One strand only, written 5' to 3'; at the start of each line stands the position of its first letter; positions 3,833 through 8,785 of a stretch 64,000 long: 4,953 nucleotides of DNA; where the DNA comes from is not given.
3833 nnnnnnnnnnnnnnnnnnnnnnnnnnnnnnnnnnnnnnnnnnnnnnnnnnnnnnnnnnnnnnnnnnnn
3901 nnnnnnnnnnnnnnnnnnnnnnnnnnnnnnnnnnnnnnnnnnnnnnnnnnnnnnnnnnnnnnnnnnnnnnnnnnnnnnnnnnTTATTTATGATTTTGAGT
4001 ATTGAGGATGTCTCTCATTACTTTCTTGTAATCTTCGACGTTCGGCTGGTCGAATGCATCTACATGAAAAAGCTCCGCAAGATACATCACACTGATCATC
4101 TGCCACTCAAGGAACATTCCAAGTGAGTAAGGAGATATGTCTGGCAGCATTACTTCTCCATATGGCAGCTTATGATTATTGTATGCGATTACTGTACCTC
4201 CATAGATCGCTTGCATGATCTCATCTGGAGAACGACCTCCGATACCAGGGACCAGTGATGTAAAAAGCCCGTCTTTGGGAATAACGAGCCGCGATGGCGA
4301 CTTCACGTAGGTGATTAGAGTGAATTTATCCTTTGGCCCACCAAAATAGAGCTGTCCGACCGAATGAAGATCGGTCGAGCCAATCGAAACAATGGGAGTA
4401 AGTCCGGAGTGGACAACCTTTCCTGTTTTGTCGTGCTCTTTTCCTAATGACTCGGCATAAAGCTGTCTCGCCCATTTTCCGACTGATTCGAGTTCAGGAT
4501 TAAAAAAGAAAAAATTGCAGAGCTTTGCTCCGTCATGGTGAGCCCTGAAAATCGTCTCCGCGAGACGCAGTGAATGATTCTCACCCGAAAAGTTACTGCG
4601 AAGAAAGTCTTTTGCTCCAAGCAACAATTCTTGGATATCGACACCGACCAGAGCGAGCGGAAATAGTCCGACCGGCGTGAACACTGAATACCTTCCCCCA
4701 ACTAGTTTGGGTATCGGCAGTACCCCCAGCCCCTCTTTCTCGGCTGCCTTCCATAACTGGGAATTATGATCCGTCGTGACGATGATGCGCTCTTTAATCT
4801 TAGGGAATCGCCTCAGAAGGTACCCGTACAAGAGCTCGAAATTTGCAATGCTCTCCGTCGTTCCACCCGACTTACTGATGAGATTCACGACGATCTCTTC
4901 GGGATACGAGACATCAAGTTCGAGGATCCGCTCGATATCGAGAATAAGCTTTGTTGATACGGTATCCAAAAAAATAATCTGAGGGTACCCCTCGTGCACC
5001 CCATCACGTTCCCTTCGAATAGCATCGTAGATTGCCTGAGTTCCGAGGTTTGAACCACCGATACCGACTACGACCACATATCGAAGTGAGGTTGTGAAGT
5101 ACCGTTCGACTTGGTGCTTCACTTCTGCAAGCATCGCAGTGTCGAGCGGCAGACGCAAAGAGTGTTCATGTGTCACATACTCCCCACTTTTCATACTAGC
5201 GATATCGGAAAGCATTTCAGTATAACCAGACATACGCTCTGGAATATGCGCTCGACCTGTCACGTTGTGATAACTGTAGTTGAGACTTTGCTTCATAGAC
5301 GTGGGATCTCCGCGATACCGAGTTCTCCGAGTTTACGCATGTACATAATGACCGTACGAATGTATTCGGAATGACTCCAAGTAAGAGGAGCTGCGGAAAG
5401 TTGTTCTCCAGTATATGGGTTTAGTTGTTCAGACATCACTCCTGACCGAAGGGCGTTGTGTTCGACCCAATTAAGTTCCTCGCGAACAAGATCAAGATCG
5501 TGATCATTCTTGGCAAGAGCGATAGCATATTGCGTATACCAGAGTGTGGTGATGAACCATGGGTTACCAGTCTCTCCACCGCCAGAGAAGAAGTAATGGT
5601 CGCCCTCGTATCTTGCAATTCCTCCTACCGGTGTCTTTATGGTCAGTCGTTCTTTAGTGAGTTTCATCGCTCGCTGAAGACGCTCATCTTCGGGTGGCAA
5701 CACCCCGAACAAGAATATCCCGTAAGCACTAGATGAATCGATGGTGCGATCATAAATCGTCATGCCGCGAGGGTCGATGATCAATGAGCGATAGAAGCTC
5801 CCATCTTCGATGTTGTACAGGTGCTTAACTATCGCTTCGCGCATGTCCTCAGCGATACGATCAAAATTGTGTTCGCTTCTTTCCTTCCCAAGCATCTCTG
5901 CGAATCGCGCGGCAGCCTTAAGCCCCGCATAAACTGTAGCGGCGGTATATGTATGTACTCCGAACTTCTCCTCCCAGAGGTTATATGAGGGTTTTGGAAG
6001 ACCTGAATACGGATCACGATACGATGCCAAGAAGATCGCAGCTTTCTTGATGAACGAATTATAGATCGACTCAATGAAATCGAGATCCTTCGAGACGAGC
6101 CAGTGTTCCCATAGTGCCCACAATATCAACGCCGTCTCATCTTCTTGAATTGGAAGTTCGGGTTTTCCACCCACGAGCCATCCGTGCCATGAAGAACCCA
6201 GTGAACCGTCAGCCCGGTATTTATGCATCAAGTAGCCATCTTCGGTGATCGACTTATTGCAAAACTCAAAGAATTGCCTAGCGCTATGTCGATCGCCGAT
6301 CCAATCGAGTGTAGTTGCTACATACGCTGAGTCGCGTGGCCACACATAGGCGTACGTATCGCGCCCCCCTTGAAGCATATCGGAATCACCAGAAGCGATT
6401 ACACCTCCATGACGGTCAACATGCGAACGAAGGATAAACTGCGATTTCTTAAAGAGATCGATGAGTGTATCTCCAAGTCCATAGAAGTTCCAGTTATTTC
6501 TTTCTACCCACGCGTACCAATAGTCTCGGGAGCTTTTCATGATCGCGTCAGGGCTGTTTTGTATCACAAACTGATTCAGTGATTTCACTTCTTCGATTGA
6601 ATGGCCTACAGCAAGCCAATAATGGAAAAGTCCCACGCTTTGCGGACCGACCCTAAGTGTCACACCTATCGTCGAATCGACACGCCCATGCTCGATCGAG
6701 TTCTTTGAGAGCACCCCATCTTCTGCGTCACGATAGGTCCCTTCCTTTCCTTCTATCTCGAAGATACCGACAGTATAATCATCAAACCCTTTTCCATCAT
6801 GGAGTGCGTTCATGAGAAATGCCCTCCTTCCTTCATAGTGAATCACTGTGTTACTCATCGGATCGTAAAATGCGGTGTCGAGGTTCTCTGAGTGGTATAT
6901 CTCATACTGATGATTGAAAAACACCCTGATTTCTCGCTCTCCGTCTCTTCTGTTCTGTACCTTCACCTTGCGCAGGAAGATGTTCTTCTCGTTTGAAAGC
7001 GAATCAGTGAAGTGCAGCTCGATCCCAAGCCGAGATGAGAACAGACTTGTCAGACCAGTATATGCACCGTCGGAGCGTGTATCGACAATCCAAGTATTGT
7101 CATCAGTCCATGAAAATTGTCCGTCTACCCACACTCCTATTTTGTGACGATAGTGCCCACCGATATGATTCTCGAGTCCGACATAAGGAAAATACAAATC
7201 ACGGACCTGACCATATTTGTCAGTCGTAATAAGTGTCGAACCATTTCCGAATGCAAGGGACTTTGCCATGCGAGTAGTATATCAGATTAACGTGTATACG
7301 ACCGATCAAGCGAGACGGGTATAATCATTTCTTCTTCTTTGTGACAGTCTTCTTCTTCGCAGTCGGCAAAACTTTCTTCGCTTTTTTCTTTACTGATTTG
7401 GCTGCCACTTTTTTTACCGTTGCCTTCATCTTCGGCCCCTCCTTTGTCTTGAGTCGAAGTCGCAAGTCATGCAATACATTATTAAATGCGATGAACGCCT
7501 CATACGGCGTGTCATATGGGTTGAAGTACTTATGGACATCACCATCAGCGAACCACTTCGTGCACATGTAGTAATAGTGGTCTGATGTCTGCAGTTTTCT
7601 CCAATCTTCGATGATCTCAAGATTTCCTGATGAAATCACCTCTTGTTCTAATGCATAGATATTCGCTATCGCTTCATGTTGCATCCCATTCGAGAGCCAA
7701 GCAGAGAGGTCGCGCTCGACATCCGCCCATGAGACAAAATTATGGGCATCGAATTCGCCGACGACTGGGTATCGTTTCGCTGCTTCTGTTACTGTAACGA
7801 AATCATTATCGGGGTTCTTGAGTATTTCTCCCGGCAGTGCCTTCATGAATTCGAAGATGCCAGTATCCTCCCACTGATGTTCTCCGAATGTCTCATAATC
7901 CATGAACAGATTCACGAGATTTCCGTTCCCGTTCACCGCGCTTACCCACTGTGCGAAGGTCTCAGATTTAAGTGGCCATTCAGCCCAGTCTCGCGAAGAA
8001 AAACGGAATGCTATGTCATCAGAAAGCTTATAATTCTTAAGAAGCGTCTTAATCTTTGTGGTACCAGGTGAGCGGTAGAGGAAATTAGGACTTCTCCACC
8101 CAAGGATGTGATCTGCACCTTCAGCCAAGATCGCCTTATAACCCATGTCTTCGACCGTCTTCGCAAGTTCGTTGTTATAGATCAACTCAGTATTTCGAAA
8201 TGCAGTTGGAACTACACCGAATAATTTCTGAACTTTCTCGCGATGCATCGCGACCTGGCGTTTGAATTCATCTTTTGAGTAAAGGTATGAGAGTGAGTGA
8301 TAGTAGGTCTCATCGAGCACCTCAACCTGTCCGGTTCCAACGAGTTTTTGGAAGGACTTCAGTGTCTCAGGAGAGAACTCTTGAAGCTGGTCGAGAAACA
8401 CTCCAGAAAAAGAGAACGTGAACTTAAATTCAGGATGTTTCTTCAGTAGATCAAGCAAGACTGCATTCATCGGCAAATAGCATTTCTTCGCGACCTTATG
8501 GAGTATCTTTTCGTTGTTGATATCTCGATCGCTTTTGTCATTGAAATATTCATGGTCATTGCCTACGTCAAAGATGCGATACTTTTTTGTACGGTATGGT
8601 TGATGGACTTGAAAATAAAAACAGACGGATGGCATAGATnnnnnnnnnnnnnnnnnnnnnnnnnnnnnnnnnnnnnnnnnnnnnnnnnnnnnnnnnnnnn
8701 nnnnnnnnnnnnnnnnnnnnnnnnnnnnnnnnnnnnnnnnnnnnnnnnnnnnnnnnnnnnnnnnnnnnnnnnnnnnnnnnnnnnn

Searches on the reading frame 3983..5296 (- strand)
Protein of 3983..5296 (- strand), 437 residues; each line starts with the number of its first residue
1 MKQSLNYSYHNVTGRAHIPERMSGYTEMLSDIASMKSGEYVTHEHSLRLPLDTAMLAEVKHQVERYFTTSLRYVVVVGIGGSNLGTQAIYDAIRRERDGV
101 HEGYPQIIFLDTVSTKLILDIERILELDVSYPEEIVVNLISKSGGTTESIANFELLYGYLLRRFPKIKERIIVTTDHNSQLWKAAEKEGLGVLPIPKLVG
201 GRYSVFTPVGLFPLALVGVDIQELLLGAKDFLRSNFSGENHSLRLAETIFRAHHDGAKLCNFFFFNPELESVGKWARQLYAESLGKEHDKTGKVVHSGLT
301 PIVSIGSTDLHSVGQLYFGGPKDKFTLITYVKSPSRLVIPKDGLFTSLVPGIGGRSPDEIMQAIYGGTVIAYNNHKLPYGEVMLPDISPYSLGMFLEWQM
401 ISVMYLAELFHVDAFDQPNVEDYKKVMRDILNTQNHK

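Call 33: search_protein_families(library=ncbifam, proteins=[window:3983-5296:-], max_evalue=1e-10)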
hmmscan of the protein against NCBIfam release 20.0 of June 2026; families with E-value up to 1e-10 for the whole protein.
window:3983-5296:- (437 aa): 7 families
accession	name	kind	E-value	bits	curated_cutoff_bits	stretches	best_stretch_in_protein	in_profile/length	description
NF010697.0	PRK14097.1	equivalog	1e-62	212.2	443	1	50-435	53-436/448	glucose-6-phosphate isomerase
NF003016.0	PRK03868.1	equivalog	2.1e-59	201.4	487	1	52-433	41-409/410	glucose-6-phosphate isomerase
NF040629.1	PGI_Meth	equivalog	2.9e-44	151.8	350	1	65-426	54-394/396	glucose-6-phosphate isomerase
NF010696.0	PRK14096.1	equivalog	2e-42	145.4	671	1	69-435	112-466/528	glucose-6-phosphate isomerase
NF007080.0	PRK09533.1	equivalog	2.5e-30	105.1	712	1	59-288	444-668/949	bifunctional transaldolase/phosoglucose isomerase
NF001211.0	PRK00179.1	equivalog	6.6e-22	77.7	492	1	63-433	138-518/544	glucose-6-phosphate isomerase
NF010695.0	PRK14095.1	equivalog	3.5e-19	68.8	703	1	65-320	145-397/536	glucose-6-phosphate isomerase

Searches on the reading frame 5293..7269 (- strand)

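Call 33: search_protein_families(library=ncbifam, proteins=[window:5293-7269:-], max_evalue=1e-10)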
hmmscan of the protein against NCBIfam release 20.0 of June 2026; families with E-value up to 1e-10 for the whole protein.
window:5293-7269:- (658 aa): 4 families
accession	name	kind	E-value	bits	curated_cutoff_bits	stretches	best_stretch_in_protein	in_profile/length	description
TIGR01577.1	oligosac_amyl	hypoth_equivalog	2.9e-94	316.9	820.7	1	13-641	2-611/616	oligosaccharide amylase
TIGR01535.1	glucan_glucosid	equivalog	8.5e-26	90.6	741.9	1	94-639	81-642/662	glucan 1,4-alpha-glucosidase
NF041084.1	trehalase_H1_Arch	equivalog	6.4e-17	61.4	820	1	234-640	179-567/570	alpha,alpha-trehalase TreH1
NF041085.1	trehalase_H2_Arch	equivalog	1.8e-13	49.8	1000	1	269-641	210-574/579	alpha,alpha-trehalase TreH2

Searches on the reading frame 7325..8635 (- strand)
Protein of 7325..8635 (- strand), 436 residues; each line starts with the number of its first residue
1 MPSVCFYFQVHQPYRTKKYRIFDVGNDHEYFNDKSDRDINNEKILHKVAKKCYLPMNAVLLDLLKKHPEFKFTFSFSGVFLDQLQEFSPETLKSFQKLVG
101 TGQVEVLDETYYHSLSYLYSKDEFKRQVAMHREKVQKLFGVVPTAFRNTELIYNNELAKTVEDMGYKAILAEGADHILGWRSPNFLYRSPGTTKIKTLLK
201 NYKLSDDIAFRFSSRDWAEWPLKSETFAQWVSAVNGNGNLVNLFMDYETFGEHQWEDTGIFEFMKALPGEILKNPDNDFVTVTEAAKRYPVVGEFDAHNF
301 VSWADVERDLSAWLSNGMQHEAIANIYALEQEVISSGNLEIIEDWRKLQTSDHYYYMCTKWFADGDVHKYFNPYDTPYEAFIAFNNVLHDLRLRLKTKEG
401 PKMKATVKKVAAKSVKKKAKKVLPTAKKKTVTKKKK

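Call 33: search_protein_families(library=ncbifam, proteins=[window:7325-8635:-], max_evalue=1e-10)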
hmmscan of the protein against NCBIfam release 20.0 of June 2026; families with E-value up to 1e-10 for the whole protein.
window:7325-8635:- (436 aa): 0 families

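Call 73: search_protein_families(library=pfam, proteins=[window:7325-8635:-], max_evalue=0.01)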
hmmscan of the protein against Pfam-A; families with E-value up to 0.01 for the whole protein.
window:7325-8635:- (436 aa): 3 families
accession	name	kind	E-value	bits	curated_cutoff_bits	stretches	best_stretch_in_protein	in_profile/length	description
PF03065.20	Glyco_hydro_57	-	3.6e-76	256.7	21.2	1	6-293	2-286/291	Glycosyl hydrolase family 57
PF01522.26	Polysacc_deac_1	-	2.9e-06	27.7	23.1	1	60-168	24-123/124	Polysaccharide deacetylase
PF01074.27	Glyco_hydro_38N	-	0.0011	18.9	25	1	60-170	32-142/270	Glycosyl hydrolases family 38 N-terminal domain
